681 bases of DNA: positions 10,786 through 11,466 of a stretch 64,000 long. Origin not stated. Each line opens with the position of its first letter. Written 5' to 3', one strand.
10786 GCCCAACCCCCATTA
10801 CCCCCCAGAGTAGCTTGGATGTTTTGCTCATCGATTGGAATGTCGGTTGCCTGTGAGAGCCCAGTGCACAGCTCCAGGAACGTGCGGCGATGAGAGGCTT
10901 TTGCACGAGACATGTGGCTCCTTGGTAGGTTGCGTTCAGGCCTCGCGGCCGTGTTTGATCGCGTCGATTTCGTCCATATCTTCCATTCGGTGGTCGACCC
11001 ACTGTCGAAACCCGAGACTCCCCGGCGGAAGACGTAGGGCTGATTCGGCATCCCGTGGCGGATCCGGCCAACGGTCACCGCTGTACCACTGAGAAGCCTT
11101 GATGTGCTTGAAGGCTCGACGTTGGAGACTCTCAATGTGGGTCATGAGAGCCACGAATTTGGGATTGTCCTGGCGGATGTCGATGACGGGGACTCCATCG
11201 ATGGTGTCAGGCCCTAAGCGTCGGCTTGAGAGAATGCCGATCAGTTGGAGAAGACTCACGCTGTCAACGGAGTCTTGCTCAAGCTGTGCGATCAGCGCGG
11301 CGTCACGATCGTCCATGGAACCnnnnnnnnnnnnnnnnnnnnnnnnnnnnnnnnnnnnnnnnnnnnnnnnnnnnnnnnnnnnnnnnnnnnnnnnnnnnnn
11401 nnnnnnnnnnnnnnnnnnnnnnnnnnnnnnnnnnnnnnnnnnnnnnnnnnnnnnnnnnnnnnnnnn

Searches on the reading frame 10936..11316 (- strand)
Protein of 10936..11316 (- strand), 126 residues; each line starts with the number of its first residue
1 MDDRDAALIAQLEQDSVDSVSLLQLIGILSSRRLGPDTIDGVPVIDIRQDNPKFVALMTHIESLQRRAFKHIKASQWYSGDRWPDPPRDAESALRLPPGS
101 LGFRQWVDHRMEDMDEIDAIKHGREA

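Call 3: search_protein_families(library=pfam, proteins=[window:10936-11316:-], max_evalue=1)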
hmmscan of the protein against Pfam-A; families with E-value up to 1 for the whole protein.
window:10936-11316:- (126 aa): 0 families

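Call 4: search_protein_families(library=ncbifam, proteins=[window:10936-11316:-], max_evalue=1)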
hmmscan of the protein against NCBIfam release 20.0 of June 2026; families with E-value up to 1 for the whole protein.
window:10936-11316:- (126 aa): 3 families
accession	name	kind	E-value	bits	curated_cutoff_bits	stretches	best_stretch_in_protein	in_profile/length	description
NF006524.0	PRK08978.1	equivalog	0.1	10.8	738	1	7-68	77-138/548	acetolactate synthase 2 catalytic subunit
NF003757.0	PRK05350.1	equivalog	0.14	12.3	65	1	5-42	29-66/83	acyl carrier protein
NF005452.0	PRK07045.1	equivalog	0.14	11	397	1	5-72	82-141/388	putative monooxygenase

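Call 48: find_related_loci(query=window:10939-11316:-, collection=viral_contigs, flank=5000)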
Query window:10939-11316:- (126 aa) in viral_contigs; peptide patterns used: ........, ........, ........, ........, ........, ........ (x = any residue, [..] = any of these).
17 stretches matched a pattern, but none encodes a relative of the query by tblastn (E <= 1e-3).

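Call 51: find_related_loci(query=window:10939-11316:-, collection=metagenome_contigs, flank=6000)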
Query window:10939-11316:- (126 aa) in metagenome_contigs; peptide patterns used: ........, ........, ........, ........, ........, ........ (x = any residue, [..] = any of these).
352 stretches matched a pattern, but none encodes a relative of the query by tblastn (E <= 1e-3).

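Call 59: search_protein_families(library=phrogs, proteins=[window:10939-11316:-], max_evalue=1)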
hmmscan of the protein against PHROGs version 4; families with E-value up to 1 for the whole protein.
window:10939-11316:- (126 aa): 0 families

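Call 60: search_protein_families(library=padloc, proteins=[window:10939-11316:-], max_evalue=1)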
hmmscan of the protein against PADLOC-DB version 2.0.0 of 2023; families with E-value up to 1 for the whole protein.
window:10939-11316:- (126 aa): 0 families

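Call 88: search_solved_structures(query=window:10939-11316:-, max_evalue=1)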
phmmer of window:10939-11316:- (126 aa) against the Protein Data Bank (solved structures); distinct sequences matched with E-value up to 1: 9.
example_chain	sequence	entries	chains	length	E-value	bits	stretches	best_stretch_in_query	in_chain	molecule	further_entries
7tzz_A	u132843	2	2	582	0.021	17.8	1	8-99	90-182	Acetolactate synthase, chloroplastic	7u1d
7u25_A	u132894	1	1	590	0.041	16.9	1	8-99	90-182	Acetolactate synthase, chloroplastic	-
3e9y_A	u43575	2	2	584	0.041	16.9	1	8-99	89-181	Acetolactate synthase, chloroplastic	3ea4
7stq_A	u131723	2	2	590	0.041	16.9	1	8-99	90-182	Acetolactate synthase, chloroplastic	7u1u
6u9h_A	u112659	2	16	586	0.041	16.9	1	8-99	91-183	Acetolactate synthase, chloroplastic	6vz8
1ybh_A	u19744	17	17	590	0.042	16.9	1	8-99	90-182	Acetolactate synthase, chloroplast | Acetolactate synthase | Acetolactate synthase, chloroplastic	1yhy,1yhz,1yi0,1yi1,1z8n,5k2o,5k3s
8et5_A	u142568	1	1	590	0.042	16.9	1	8-99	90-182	Acetolactate synthase, chloroplastic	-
3e7n_A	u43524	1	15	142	0.63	13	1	41-89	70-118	D-ribose high-affinity transport system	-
6lpi_A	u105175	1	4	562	0.73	12.8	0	9-94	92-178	Acetolactate synthase isozyme 1 large subunit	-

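Call 89: search_solved_structures(query=window:10939-11316:-, max_evalue=0.05, show_alignments=1)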
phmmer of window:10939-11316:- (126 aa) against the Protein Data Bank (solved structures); distinct sequences matched with E-value up to 0.05: 7.
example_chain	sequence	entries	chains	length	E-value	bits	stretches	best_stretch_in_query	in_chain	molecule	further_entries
7tzz_A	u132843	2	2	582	0.021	17.8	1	8-99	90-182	Acetolactate synthase, chloroplastic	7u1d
7u25_A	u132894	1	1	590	0.041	16.9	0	8-99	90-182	Acetolactate synthase, chloroplastic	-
3e9y_A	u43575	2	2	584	0.041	16.9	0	8-99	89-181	Acetolactate synthase, chloroplastic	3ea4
7stq_A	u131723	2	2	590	0.041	16.9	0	8-99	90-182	Acetolactate synthase, chloroplastic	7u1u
6u9h_A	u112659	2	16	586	0.041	16.9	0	8-99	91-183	Acetolactate synthase, chloroplastic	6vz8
1ybh_A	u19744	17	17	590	0.042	16.9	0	8-99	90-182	Acetolactate synthase, chloroplast | Acetolactate synthase | Acetolactate synthase, chloroplastic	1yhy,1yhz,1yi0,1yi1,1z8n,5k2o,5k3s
8et5_A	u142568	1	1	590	0.042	16.9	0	8-99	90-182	Acetolactate synthase, chloroplastic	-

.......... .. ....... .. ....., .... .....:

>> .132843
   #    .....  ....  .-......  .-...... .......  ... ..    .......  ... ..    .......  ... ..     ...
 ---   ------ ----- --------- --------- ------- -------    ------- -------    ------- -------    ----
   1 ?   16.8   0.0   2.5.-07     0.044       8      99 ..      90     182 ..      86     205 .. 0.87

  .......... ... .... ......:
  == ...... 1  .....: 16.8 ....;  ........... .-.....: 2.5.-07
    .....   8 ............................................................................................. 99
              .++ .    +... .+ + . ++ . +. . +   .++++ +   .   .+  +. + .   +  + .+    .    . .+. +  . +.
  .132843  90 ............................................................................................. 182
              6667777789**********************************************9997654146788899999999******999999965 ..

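Call 91: search_dna_similar(query=window:10939-11316:-, collection=plasmids, mode=protein, max_evalue=0.01, max_rows=8)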
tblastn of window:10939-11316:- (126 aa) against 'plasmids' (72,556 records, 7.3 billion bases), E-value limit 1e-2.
No match.

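Call 95: search_dna_similar(query=window:10939-11316:-, collection=phages, mode=protein, max_evalue=0.01, max_rows=8)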
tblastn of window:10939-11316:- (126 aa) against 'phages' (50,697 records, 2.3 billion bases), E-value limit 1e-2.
No match.
